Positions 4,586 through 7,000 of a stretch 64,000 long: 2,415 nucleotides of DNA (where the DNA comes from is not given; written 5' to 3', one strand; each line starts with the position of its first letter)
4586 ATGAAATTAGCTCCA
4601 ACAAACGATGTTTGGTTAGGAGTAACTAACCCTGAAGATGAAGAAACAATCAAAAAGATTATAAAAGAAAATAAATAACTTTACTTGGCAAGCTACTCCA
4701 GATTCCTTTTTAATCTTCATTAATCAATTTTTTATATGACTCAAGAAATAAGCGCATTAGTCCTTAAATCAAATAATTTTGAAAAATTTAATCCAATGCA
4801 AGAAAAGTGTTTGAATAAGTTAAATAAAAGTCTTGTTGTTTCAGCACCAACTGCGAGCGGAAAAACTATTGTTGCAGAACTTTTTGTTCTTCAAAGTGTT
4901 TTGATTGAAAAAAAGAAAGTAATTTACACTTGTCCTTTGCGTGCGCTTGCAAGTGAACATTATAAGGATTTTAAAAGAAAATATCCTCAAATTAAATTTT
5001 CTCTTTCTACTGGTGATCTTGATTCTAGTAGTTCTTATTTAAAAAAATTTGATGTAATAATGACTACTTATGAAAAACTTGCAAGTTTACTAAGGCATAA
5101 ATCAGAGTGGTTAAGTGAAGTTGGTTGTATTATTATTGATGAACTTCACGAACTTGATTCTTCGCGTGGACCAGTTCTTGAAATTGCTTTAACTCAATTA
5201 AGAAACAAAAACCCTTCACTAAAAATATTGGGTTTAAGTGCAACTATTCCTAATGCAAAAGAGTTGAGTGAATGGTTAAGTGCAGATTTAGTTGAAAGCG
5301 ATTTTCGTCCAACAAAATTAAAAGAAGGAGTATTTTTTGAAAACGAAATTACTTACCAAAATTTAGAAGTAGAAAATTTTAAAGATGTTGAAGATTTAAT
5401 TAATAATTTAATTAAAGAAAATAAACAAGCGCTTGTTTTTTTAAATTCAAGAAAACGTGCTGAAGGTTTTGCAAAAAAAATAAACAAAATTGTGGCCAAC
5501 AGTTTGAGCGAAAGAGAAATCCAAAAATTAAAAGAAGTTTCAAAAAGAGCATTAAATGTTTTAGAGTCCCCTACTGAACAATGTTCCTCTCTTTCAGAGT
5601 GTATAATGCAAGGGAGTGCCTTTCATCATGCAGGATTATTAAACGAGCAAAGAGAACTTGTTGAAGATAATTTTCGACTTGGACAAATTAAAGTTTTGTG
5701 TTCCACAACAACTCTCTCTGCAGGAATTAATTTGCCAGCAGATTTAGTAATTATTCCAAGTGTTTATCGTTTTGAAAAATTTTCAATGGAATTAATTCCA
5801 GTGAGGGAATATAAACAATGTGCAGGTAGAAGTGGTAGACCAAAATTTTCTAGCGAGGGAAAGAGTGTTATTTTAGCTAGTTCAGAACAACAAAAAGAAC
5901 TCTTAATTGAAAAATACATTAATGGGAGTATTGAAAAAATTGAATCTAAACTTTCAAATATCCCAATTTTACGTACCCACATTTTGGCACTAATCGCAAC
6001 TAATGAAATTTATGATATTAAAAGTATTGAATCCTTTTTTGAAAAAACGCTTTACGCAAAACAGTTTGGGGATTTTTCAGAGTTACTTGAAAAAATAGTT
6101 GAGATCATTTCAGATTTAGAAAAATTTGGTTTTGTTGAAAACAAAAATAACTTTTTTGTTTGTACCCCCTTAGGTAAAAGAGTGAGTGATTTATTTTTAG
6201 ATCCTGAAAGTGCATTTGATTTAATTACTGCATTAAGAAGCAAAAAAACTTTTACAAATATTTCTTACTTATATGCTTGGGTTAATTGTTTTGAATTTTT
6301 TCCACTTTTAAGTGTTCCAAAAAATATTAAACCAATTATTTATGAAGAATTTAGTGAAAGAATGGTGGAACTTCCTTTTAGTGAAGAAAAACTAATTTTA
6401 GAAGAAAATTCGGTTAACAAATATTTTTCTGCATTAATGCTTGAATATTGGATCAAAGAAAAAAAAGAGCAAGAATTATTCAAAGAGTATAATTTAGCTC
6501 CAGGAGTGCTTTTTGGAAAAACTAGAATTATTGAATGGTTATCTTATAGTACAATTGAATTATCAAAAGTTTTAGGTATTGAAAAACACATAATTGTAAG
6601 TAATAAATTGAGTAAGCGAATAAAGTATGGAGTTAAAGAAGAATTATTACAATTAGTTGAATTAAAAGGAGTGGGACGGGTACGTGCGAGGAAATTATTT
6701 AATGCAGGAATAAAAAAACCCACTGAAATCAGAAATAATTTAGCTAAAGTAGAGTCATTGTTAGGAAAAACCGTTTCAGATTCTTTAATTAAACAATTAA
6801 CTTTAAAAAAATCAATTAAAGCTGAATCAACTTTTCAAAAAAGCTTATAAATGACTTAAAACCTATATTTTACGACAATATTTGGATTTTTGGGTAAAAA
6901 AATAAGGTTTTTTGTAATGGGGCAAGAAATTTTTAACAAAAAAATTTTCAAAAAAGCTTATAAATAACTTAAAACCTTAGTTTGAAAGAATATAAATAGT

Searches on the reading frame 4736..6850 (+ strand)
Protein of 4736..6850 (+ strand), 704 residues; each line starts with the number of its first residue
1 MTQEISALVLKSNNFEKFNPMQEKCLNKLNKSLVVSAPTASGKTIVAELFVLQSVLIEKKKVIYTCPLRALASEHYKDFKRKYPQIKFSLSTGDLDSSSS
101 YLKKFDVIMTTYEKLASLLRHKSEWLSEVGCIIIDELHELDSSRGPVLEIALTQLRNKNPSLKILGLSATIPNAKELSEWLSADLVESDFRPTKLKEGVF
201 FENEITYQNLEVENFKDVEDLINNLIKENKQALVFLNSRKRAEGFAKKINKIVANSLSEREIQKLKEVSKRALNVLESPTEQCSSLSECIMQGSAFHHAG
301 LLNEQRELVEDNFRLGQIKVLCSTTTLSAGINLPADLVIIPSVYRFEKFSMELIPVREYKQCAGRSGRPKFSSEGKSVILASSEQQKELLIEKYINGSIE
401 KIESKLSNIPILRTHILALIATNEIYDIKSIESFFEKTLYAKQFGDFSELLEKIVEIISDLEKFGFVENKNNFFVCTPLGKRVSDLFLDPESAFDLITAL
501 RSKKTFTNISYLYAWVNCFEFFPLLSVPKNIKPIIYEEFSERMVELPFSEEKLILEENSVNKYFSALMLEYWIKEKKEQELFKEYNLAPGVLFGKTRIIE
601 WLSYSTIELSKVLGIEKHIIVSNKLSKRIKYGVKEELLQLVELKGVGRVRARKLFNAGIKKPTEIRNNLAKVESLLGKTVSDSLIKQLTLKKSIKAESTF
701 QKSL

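Call 60: search_protein_families(library=pfam, proteins=[window:4736-6850:+], max_evalue=0.00001)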
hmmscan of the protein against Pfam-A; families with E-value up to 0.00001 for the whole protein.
window:4736-6850:+ (704 aa): 6 families
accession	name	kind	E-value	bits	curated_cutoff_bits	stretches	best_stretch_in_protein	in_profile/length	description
PF00270.35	DEAD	-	2e-31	109.4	26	1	19-176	1-166/167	DEAD/DEAH box helicase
PF21280.2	Helicase_dom4_arc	-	1.6e-18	67.2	27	1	525-632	16-125/125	Archaeal helicase, domain 4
PF00271.37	Helicase_C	-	5.1e-13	49.7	23.5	1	294-369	42-109/110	Helicase conserved C-terminal domain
PF04851.21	ResIII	-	5.5e-13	49.6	22.5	1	18-172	4-163/164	Type III restriction enzyme, res subunit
PF22527.2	DEXQc_Suv3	-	1.2e-06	28.6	27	1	36-156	19-122/154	DEXQ-box helicase domain of Suv3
PF00176.29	SNF2-rel_dom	-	2e-06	27.5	24.9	1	58-290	50-278/290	SNF2-related domain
